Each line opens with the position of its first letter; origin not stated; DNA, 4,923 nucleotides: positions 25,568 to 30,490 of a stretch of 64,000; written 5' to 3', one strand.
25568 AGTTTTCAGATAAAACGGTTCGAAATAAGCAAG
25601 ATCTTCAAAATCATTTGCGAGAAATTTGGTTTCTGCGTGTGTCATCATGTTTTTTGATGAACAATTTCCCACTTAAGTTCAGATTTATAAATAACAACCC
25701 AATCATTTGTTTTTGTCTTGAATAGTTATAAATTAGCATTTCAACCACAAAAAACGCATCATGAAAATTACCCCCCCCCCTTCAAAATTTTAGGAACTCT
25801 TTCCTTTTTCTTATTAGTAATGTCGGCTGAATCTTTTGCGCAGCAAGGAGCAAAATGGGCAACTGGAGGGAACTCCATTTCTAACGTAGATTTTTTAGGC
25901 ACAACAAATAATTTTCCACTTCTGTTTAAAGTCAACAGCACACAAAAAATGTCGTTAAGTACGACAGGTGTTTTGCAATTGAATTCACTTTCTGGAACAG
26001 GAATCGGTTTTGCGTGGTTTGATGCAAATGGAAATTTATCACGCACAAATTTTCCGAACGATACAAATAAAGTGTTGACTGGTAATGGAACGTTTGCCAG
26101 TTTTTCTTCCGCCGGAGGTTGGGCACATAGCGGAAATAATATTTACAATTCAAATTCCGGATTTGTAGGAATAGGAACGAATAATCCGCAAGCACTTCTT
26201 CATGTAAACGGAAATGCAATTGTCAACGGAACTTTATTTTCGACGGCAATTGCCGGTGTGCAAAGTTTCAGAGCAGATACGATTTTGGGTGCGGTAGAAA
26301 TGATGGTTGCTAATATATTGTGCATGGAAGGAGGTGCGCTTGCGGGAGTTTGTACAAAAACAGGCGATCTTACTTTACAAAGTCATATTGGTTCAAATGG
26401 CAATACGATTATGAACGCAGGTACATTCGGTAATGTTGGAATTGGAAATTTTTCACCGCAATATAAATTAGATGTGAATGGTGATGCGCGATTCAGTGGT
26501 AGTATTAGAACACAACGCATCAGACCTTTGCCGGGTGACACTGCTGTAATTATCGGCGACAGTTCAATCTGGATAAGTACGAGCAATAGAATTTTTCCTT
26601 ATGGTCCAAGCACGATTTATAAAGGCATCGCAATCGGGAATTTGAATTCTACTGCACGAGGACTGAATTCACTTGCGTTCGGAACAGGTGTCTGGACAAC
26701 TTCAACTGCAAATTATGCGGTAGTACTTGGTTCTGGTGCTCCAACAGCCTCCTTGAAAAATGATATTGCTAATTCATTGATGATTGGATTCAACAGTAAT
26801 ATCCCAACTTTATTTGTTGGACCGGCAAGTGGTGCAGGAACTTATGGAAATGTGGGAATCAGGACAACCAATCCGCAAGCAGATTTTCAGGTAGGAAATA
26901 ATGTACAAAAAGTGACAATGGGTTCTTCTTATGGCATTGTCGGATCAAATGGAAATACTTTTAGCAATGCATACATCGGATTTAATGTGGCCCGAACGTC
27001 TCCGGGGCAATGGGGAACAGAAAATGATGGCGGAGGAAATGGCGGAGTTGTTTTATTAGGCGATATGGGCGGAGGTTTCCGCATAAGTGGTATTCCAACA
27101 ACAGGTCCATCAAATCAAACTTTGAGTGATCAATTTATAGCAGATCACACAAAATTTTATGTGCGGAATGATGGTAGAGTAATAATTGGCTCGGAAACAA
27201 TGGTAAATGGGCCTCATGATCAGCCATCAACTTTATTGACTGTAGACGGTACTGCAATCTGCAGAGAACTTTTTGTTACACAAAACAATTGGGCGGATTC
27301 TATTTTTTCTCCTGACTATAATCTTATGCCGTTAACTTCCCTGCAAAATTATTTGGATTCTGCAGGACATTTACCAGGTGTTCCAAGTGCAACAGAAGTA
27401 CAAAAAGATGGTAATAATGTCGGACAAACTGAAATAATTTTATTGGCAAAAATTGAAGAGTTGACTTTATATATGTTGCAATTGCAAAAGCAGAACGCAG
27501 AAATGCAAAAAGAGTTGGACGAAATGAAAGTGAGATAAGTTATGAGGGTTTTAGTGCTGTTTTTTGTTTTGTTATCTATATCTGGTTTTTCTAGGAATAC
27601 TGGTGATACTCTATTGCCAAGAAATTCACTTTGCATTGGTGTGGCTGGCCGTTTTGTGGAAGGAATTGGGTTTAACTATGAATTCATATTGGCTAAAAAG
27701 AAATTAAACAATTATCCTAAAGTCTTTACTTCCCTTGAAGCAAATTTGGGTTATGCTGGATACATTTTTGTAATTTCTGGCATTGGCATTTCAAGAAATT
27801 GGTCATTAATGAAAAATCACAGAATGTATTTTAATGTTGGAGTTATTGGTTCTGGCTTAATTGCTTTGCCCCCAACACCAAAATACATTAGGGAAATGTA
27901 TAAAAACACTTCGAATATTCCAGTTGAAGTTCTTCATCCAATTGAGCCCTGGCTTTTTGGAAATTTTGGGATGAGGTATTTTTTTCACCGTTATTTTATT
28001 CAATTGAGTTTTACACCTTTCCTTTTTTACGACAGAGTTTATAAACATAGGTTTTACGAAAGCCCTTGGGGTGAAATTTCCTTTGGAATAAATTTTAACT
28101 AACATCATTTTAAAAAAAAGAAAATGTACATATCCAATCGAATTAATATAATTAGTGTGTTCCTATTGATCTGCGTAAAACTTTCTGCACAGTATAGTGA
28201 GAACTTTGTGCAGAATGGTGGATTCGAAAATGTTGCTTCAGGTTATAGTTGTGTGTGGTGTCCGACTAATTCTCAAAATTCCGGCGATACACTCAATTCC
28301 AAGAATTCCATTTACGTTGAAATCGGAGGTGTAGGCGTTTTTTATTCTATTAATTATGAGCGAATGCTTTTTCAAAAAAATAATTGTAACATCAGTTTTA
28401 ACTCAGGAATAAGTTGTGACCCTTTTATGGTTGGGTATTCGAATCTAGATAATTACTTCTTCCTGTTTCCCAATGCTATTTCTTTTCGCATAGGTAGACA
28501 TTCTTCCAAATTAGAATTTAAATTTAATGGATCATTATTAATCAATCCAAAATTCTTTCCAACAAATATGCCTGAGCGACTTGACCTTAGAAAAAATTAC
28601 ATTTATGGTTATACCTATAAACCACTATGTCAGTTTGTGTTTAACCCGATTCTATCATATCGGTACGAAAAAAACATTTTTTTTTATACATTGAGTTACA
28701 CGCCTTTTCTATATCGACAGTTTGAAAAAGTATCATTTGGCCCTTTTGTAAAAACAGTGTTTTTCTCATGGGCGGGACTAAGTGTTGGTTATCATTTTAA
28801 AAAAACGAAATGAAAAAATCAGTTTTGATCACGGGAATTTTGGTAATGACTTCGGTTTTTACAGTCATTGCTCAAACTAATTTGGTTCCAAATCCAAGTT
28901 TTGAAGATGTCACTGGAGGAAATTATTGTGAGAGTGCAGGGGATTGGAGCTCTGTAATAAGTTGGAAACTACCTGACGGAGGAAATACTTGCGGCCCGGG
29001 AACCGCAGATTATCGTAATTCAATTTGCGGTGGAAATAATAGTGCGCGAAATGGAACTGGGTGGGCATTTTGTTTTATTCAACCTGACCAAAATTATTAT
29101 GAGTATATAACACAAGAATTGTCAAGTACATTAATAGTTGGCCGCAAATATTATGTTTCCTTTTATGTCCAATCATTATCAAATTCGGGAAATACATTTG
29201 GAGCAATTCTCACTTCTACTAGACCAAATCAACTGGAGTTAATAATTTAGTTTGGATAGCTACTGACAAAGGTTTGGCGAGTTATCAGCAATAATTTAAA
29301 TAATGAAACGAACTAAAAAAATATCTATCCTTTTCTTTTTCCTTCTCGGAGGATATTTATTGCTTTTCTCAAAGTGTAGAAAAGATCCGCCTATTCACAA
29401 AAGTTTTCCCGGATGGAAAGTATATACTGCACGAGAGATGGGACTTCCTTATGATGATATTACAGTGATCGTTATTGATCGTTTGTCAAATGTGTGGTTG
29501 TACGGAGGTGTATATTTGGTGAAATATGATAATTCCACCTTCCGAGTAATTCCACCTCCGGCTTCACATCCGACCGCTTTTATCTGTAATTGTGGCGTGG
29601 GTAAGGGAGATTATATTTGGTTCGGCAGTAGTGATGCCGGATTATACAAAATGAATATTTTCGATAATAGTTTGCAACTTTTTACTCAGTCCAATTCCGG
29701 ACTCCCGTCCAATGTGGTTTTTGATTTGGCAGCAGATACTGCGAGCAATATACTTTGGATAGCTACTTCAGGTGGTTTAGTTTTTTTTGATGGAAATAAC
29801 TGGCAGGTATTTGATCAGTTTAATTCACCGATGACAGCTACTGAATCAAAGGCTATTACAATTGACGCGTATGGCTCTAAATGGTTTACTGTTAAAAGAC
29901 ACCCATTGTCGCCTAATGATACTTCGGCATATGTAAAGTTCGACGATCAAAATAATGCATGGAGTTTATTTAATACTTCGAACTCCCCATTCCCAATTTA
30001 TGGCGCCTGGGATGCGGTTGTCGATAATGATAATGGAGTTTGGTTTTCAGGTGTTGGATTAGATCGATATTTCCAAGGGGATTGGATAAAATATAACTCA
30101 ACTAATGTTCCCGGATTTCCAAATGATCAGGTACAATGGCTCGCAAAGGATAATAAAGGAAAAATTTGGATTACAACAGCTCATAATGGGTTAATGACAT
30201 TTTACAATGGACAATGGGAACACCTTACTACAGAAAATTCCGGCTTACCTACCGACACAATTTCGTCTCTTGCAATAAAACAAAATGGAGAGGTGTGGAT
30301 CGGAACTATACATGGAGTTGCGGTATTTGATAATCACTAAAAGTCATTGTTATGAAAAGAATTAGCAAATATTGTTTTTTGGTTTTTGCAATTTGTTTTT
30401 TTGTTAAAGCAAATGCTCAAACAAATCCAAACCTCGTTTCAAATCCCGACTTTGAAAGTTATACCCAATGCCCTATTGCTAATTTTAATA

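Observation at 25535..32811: A 7.1-kb islet without mobility genes, bounded by a 102-bp duplication of the tsaB 3-prime end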

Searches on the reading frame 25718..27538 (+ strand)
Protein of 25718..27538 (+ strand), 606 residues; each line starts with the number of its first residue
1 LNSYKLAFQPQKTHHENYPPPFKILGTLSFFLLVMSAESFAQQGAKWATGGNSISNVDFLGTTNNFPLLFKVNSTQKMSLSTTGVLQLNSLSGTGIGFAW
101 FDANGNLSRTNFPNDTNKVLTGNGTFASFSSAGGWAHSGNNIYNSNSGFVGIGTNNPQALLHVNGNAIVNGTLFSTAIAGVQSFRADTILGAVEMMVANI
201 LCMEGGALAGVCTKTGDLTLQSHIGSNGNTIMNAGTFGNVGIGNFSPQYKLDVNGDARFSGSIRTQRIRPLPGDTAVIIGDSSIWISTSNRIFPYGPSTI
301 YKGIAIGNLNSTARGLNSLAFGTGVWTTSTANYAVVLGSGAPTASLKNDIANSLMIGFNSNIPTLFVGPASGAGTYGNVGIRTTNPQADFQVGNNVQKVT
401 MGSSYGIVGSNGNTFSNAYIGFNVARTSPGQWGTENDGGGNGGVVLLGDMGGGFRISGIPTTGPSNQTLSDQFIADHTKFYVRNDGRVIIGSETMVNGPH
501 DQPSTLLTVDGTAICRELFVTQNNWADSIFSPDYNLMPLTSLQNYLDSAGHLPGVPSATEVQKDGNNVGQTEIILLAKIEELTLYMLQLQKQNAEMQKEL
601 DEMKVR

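Call 7: search_protein_families(library=pfam, proteins=[window:25718-27538:+], max_evalue=0.01)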
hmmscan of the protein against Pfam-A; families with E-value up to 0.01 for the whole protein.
window:25718-27538:+ (606 aa): 0 families

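Call 19: find_homologous_proteins(query=window:25718-27538:+)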
Query window:25718-27538:+ (606 aa): 230 proteins with E <= 0.001 among 8000 candidates; the best 120 are listed.
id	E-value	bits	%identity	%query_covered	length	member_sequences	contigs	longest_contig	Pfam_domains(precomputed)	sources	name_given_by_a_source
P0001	0.0e+0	1265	100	94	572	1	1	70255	-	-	-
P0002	6.7e-232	789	64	96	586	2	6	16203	-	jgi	jgi:hypothetical protein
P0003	6.0e-230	783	62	98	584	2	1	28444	-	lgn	-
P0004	6.4e-228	776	64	94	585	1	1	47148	-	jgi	jgi:hypothetical protein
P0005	1.6e-224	765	63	96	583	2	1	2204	-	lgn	-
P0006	1.6e-213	729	60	99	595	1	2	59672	-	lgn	-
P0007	2.5e-191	656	56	95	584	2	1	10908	-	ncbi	-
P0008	1.6e-189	649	54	96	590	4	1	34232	-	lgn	-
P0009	3.3e-189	648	56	95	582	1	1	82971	-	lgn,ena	-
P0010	5.6e-189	648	56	94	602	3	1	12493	-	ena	-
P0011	2.9e-170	586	42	92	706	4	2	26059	-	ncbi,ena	-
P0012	5.1e-163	562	49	93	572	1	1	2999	-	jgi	jgi:hypothetical protein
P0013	9.7e-163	561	48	96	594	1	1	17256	-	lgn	-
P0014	4.5e-161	556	50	95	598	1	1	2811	-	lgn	-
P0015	3.6e-159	549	47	95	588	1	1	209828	-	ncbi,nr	ncbi:MAG: hypothetical protein HY064_11065 [Bacteroidetes bacterium]|nr:hypothetical protein [Bacter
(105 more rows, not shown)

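Call 21: find_encoding_contigs(protein=P0004, flank=10000, max_places=3)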
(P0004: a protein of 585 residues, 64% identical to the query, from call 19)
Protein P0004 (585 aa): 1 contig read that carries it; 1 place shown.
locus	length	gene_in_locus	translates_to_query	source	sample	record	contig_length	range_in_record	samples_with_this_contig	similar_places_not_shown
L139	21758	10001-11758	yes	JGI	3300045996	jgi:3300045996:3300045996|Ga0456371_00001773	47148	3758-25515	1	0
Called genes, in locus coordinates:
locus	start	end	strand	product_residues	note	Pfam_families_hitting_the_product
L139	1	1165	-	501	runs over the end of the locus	PF08757:CotH, PF18962:Por_Secre_tail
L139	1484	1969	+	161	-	PF08211:dCMP_cyt_deam_2, PF00383:dCMP_cyt_deam_1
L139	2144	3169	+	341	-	PF00676:E1_dh, PF02775:TPP_enzyme_C (weak)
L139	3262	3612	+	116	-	PF05635:23S_rRNA_IVP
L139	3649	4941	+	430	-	PF00364:Biotin_lipoyl, PF02817:E3_binding, PF00198:2-oxoacid_dh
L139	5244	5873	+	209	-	-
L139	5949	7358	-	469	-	PF07228:SpoIIE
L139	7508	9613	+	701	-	PF17191:RecG_wedge, PF01336:tRNA_anti-codon (weak), PF00270:DEAD, PF04851:ResIII, PF00271:Helicase_C, PF19833:RecG_dom3_C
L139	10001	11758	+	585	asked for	-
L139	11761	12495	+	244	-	PF13505:OMP_b-brl, PF13568:OMP_b-brl_2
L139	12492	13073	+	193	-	-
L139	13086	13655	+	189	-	-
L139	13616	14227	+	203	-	-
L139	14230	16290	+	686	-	PF13585:CHU_C, PF18962:Por_Secre_tail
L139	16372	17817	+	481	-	PF13231:PMT_2 (weak)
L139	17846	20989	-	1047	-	PF11028:TMEM260_N, PF28497:DUF8416, PF28495:TMEM260_2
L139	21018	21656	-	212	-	-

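Call 22: find_encoding_contigs(protein=P0003, flank=10000, max_places=3)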
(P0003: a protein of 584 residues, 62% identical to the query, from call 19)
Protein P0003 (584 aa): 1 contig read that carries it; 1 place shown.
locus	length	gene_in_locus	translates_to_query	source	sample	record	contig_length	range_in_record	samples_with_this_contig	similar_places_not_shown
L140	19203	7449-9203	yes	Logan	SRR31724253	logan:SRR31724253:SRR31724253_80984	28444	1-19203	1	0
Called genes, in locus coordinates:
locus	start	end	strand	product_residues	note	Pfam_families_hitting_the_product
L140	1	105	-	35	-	?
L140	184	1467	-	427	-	-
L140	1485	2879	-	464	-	-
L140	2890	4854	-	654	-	-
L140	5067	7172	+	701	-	PF17191:RecG_wedge, PF01336:tRNA_anti-codon (weak), PF00270:DEAD, PF04851:ResIII, PF00271:Helicase_C, PF19833:RecG_dom3_C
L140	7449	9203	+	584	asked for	-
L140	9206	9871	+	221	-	-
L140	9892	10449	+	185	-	-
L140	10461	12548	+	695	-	PF13585:CHU_C, PF18962:Por_Secre_tail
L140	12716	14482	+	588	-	-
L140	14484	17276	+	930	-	PF16586:DUF5060 (weak), PF18911:PKD_4, PF00801:PKD, PF18962:Por_Secre_tail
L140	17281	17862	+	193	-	-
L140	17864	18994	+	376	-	-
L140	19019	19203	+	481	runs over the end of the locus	-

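Call 23: find_encoding_contigs(protein=P0006, flank=10000, max_places=3)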
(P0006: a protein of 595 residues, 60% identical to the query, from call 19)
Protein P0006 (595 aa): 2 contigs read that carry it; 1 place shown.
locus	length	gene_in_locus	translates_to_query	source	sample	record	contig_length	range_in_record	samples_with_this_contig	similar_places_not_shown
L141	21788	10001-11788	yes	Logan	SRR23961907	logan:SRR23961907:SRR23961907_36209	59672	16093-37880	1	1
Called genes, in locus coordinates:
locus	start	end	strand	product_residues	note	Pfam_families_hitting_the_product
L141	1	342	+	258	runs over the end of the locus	PF00106:adh_short, PF08659:KR (weak), PF13561:adh_short_C2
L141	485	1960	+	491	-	-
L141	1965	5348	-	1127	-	PF13385:Laminin_G_3, PF13573:SprB, PF13585:CHU_C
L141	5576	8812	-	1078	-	PF01433:Peptidase_M1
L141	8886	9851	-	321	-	PF03631:Virul_fac_BrkB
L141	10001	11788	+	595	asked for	-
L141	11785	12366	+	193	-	-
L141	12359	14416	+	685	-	PF13585:CHU_C (weak), PF18962:Por_Secre_tail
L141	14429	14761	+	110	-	-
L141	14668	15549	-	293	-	PF02749:QRPTase_N, PF01729:QRPTase_C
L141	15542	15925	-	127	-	PF16022:DUF4783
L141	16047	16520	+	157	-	PF02590:SPOUT_MTase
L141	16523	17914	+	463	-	-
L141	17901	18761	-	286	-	PF13489:Methyltransf_23, PF07021:MetW, PF13847:Methyltransf_31, PF08241:Methyltransf_11, PF08242:Methyltransf_12, PF13649:Methyltransf_25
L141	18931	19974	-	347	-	PF00106:adh_short (faint), PF01073:3Beta_HSD, PF01370:Epimerase, PF02719:Polysacc_synt_2, PF04321:RmlD_sub_bind (weak), PF05368:NmrA (weak), PF08659:KR, PF16363:GDP_Man_Dehyd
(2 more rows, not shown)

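Call 56: search_protein_families(library=ncbifam, proteins=[window:25718-27538:+], max_evalue=0.01)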
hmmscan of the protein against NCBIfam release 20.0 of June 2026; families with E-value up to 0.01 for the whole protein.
window:25718-27538:+ (606 aa): 0 families

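Call 57: search_protein_families(library=phrogs, proteins=[window:25718-27538:+], max_evalue=0.001)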
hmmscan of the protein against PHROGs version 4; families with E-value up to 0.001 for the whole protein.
window:25718-27538:+ (606 aa): 3 families
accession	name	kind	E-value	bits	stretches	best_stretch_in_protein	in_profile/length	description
phrog_28668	-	unknown function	5.2e-05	24.3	0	121-173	4-58/153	-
phrog_9942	-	tail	0.00045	19.3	0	208-266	1085-1139/1178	tail fiber protein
phrog_9563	-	unknown function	0.00086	20.3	0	232-259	10-37/85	-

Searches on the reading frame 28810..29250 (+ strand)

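Call 7: search_protein_families(library=pfam, proteins=[window:28810-29250:+], max_evalue=0.01)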
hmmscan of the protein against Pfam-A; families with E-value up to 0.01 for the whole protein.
window:28810-29250:+ (146 aa): 1 family
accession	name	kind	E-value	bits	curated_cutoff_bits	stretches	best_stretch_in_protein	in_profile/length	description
PF22825.2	HpiC1-like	-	0.0002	21.9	27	1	26-127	5-99/174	HpiC1 cyclase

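Call 56: search_protein_families(library=ncbifam, proteins=[window:28810-29250:+], max_evalue=0.01)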
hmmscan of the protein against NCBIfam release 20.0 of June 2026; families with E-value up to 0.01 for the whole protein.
window:28810-29250:+ (146 aa): 0 families

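Call 57: search_protein_families(library=phrogs, proteins=[window:28810-29250:+], max_evalue=0.001)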
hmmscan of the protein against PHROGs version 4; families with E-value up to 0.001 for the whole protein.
window:28810-29250:+ (146 aa): 0 families

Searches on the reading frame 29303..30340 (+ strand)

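Call 7: search_protein_families(library=pfam, proteins=[window:29303-30340:+], max_evalue=0.01)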
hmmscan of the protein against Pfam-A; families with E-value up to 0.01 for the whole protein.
window:29303-30340:+ (345 aa): 1 family
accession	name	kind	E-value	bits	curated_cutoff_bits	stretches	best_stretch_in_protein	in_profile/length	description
PF07494.17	Reg_prop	-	7.4e-13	47.5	20.4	1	271-293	1-23/24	Two component regulator propeller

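Call 56: search_protein_families(library=ncbifam, proteins=[window:29303-30340:+], max_evalue=0.01)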
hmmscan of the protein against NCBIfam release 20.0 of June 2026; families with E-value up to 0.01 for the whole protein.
window:29303-30340:+ (345 aa): 2 families
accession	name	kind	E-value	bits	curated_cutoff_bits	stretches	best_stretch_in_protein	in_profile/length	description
NF052228.1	T9SS_PorZ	equivalog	2.7e-18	65.8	260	2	94-174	590-671/757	type IX secretion system anionic LPS delivery protein PorZ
NF045728.1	glycosyl_F510_1955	equivalog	0.004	16.5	175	0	127-172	127-175/246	F510_1955 family glycosylhydrolase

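Call 57: search_protein_families(library=phrogs, proteins=[window:29303-30340:+], max_evalue=0.001)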
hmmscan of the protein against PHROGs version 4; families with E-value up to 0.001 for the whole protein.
window:29303-30340:+ (345 aa): 0 families
